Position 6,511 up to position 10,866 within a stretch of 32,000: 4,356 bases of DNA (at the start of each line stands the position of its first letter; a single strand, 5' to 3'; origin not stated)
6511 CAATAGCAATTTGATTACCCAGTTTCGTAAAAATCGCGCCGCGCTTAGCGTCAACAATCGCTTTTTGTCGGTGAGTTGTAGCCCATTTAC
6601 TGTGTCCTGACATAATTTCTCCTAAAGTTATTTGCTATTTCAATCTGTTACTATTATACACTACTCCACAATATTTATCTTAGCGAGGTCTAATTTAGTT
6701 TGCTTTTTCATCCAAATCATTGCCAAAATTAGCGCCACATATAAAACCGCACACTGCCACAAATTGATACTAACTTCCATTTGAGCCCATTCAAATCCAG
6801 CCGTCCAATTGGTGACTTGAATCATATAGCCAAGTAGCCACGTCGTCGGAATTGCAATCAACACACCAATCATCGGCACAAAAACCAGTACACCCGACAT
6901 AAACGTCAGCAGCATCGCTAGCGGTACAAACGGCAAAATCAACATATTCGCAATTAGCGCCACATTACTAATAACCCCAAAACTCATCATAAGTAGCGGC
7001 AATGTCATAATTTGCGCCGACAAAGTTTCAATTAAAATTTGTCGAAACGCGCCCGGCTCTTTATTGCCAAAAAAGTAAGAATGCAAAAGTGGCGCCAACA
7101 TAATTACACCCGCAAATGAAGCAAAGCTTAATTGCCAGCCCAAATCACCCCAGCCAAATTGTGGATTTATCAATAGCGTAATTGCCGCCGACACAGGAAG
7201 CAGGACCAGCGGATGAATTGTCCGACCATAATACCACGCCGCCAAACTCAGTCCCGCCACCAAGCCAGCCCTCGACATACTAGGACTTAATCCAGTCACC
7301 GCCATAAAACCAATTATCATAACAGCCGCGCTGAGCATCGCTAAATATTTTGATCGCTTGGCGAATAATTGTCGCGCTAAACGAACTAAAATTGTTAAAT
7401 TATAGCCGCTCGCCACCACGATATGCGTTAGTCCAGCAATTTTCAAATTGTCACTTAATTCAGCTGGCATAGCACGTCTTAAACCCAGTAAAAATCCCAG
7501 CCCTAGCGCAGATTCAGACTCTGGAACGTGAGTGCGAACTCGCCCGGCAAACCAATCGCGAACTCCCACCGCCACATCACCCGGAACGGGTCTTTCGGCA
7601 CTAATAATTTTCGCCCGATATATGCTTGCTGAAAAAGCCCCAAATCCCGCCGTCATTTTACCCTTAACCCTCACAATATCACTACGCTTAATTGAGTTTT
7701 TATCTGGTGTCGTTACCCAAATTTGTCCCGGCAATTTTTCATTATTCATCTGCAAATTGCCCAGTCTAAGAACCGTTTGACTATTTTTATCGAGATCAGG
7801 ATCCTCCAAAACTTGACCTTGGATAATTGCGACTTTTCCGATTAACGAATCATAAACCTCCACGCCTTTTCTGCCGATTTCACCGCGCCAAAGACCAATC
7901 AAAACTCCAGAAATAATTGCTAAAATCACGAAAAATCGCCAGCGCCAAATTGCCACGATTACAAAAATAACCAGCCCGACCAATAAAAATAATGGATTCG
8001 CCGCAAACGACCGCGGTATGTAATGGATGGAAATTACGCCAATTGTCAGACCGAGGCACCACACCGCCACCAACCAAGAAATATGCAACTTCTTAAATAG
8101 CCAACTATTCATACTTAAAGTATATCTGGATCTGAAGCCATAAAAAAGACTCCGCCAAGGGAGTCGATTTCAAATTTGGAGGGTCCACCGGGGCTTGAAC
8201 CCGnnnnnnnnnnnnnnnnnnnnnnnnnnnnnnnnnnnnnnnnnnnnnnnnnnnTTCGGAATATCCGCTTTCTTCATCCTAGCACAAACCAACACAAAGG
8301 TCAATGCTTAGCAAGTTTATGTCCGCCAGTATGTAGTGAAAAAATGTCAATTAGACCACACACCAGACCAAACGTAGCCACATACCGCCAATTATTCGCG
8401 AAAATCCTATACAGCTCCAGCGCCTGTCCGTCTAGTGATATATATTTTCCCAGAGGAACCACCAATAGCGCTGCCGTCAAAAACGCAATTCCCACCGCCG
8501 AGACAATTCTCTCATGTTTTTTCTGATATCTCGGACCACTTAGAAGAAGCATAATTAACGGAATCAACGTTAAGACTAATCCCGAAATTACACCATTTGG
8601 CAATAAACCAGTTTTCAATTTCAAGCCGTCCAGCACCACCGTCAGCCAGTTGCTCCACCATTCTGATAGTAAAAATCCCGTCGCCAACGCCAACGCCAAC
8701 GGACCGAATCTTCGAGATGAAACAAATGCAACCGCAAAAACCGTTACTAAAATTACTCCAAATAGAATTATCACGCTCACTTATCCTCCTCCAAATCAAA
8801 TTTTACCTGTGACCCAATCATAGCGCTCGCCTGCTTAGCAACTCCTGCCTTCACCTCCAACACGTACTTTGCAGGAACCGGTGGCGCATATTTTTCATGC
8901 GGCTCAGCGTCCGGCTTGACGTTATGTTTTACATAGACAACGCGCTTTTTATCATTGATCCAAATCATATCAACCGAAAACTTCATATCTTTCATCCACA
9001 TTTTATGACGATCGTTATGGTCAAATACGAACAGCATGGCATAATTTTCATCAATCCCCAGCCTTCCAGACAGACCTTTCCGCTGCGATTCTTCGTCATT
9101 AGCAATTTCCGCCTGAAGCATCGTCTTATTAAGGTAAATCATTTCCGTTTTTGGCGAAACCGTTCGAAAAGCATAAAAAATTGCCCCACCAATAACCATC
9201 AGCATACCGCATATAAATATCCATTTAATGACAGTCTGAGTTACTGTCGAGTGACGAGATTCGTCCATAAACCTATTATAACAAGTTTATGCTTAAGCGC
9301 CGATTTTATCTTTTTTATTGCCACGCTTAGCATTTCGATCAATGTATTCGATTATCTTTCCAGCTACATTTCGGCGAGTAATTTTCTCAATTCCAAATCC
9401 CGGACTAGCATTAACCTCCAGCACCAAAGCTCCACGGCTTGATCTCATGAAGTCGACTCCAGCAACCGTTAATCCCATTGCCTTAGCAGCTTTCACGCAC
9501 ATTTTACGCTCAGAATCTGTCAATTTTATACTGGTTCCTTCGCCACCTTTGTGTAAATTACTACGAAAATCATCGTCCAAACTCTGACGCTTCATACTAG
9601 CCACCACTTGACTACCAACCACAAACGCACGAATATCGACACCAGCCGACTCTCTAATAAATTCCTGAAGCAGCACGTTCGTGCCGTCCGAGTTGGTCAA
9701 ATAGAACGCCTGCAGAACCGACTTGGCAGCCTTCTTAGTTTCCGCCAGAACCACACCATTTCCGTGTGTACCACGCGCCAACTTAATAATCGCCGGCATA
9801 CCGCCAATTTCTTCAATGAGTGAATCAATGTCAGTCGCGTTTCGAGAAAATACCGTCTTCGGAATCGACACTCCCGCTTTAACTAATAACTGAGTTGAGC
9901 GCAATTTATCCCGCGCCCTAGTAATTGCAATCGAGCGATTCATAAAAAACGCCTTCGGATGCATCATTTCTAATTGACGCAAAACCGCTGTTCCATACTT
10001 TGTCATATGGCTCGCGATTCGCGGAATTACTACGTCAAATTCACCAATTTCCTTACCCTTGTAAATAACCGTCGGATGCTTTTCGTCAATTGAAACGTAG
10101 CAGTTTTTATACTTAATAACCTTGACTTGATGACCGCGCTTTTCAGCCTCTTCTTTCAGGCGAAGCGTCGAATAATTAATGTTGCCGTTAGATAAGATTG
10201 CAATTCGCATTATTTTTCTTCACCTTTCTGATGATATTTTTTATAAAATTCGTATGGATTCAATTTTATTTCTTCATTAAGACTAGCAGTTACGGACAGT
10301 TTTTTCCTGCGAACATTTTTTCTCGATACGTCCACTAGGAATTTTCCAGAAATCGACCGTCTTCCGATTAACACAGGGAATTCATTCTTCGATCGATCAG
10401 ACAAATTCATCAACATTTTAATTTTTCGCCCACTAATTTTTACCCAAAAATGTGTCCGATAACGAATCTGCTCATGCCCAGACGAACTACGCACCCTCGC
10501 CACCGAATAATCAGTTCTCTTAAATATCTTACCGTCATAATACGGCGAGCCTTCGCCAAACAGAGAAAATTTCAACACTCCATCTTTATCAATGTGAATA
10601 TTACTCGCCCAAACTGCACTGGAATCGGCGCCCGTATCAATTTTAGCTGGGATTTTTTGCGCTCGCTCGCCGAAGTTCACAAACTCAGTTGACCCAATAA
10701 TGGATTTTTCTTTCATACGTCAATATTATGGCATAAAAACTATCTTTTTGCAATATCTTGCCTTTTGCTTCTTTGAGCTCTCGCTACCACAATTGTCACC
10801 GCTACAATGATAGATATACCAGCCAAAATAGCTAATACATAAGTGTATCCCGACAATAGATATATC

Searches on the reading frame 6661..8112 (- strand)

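Call 54: search_protein_families(library=pfam, max_evalue=0.00001, proteins=[window:6661-8112:-])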
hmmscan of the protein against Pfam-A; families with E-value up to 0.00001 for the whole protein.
window:6661-8112:- (483 aa): 2 families
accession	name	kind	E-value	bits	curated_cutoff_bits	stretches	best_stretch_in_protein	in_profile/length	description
PF03772.21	Competence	-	9.1e-40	137.2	23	1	208-470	2-269/270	Competence protein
PF13567.11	DUF4131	-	3.2e-08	33.9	31.6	1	42-153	9-130/165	Domain of unknown function (DUF4131)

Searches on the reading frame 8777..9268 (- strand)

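Call 54: search_protein_families(library=pfam, max_evalue=0.00001, proteins=[window:8777-9268:-])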
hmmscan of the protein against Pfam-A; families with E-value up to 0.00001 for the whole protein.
window:8777-9268:- (163 aa): 1 family
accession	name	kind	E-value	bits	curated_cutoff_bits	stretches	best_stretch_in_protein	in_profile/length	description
PF02643.20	DUF192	-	5.2e-28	97.5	27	1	52-157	2-96/96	Uncharacterized ACR, COG1430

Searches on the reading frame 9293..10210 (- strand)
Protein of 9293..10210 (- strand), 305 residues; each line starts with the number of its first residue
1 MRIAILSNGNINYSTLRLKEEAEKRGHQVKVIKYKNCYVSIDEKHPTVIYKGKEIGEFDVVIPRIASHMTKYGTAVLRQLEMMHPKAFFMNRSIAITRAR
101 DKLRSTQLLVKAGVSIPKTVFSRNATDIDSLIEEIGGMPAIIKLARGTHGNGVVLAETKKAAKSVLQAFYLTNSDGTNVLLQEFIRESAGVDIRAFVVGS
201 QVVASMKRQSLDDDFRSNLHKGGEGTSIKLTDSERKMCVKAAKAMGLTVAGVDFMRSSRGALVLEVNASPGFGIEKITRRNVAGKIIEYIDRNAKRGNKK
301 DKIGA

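Call 54: search_protein_families(library=pfam, max_evalue=0.00001, proteins=[window:9293-10210:-])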
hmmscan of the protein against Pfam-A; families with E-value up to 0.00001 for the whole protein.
window:9293-10210:- (305 aa): 5 families
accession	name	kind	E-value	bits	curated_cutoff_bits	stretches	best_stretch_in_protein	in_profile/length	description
PF08443.16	RimK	-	2.8e-57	193.8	21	1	99-290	1-188/188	RimK-like ATP-grasp domain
PF18030.7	Rimk_N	-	2.7e-33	114.6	26.4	1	1-96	1-94/94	RimK PreATP-grasp domain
PF02955.21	GSH-S_ATP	-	5.1e-19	68.8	23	1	115-280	11-173/175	Prokaryotic glutathione synthetase, ATP-grasp domain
PF02655.19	ATP-grasp_3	-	1.1e-09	39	23.2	1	99-268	1-155/160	ATP-grasp domain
PF14397.11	ATPgrasp_ST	-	1.6e-09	37.8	31.4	0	91-226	11-174/278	Sugar-transfer associated ATP-grasp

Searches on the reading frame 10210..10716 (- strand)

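Call 53: search_protein_families(library=pfam, max_evalue=0.00001, proteins=[window:10210-10716:-])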
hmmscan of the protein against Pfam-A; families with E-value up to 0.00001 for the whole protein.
window:10210-10716:- (168 aa): 1 family
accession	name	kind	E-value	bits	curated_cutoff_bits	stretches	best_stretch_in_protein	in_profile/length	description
PF05618.17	Zn_protease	-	1.9e-16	60.6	27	1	6-138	1-137/138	Putative ATP-dependent zinc protease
